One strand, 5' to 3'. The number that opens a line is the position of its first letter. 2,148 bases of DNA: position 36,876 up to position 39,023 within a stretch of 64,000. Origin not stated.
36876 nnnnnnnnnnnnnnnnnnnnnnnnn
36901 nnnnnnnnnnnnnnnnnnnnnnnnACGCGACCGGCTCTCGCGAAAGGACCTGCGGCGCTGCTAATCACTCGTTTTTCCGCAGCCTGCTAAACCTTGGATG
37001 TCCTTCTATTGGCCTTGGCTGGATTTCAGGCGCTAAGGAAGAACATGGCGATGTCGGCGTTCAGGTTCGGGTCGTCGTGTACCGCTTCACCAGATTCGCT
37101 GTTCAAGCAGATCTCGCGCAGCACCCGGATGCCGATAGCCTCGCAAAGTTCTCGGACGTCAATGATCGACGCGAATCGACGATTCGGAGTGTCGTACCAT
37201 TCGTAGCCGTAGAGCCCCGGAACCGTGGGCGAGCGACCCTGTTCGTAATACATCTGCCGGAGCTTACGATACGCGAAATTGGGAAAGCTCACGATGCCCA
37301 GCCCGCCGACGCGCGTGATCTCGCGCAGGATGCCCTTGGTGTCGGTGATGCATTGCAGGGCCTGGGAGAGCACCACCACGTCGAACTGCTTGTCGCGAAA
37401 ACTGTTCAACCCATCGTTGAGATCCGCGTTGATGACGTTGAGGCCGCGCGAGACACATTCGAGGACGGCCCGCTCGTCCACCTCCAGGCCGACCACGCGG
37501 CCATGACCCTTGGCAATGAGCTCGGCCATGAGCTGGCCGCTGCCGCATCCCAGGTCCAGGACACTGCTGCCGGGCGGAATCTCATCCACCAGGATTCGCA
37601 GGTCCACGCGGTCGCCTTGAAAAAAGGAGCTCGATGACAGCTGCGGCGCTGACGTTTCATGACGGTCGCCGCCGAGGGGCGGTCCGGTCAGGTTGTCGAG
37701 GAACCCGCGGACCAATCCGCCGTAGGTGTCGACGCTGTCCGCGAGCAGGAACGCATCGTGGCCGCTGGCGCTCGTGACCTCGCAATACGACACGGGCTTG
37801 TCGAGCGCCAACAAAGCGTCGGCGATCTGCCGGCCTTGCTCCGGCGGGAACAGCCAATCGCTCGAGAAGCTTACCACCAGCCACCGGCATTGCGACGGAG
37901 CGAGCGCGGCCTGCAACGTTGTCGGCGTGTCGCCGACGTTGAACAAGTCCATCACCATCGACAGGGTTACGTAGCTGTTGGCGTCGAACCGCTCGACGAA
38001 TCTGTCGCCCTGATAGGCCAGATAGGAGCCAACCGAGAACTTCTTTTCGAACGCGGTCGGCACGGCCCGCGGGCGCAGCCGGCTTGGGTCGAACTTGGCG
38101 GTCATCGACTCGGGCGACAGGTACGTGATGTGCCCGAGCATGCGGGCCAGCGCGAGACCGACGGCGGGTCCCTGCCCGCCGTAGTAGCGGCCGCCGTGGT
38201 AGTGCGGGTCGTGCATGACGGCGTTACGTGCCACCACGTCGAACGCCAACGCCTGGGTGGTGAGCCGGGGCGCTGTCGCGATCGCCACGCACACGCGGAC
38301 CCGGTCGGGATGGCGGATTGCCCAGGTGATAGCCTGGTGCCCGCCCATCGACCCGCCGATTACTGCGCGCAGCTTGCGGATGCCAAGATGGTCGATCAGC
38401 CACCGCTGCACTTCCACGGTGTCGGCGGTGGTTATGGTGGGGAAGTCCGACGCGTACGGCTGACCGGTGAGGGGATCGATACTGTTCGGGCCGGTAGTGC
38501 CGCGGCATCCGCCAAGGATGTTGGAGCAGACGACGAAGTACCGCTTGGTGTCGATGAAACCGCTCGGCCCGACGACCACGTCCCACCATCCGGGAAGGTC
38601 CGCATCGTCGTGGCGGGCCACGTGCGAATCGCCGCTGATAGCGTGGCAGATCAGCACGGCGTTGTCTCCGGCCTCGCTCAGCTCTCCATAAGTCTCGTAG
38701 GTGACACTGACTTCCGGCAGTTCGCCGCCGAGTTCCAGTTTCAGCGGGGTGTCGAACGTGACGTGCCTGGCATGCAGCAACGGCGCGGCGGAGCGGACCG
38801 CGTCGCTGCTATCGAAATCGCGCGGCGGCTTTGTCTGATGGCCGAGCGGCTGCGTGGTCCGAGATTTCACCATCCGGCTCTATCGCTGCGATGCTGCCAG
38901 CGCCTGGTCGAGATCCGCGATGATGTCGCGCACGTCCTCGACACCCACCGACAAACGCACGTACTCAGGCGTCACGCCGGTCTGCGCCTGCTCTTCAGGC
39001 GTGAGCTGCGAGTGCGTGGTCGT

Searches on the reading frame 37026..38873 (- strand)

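Call 54: search_protein_families(library=ncbifam, proteins=[window:37026-38873:-], max_evalue=1e-10)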
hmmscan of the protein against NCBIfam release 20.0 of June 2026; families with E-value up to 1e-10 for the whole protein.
window:37026-38873:- (615 aa): 10 families
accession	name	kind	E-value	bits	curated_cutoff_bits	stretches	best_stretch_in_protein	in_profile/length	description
NF001209.0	PRK00175.1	equivalog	8.2e-139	462.6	331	1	31-395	10-375/381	homoserine O-acetyltransferase MetX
TIGR01392.2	MetX_acetyl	equivalog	3.2e-128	427.7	500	1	42-392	3-350/351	homoserine O-acetyltransferase MetX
NF047916.1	MetX_succinyl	exception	3.4e-127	424.5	560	1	33-394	5-368/370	homoserine O-succinyltransferase MetX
NF047917.1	MetX_acetyl_MTB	exception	1.1e-96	324.1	475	1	43-379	14-348/361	homoserine O-acetyltransferase MetX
NF005262.1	PRK06765.1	equivalog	3.8e-69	233.4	450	1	47-377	15-352/366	E22 family MetX-like putative esterase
TIGR02081.1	metW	equivalog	2.3e-64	216.6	189.5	1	422-613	1-193/194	methionine biosynthesis protein MetW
NF005757.0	PRK07581.1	subfamily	4.5e-37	127.7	332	1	43-379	14-322/339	hypothetical protein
NF006449.0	PRK08775.1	equivalog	1.1e-35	123.2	296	1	34-378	27-325/344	homoserine O-succinyltransferase MetX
NF047915.1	homoser_Ac_Staph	exception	6.9e-30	104.5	500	1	47-378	16-301/320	homoserine O-acetyltransferase MetX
NF005071.0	PRK06489.1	equivalog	1e-20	74.2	305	1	44-237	40-225/362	hypothetical protein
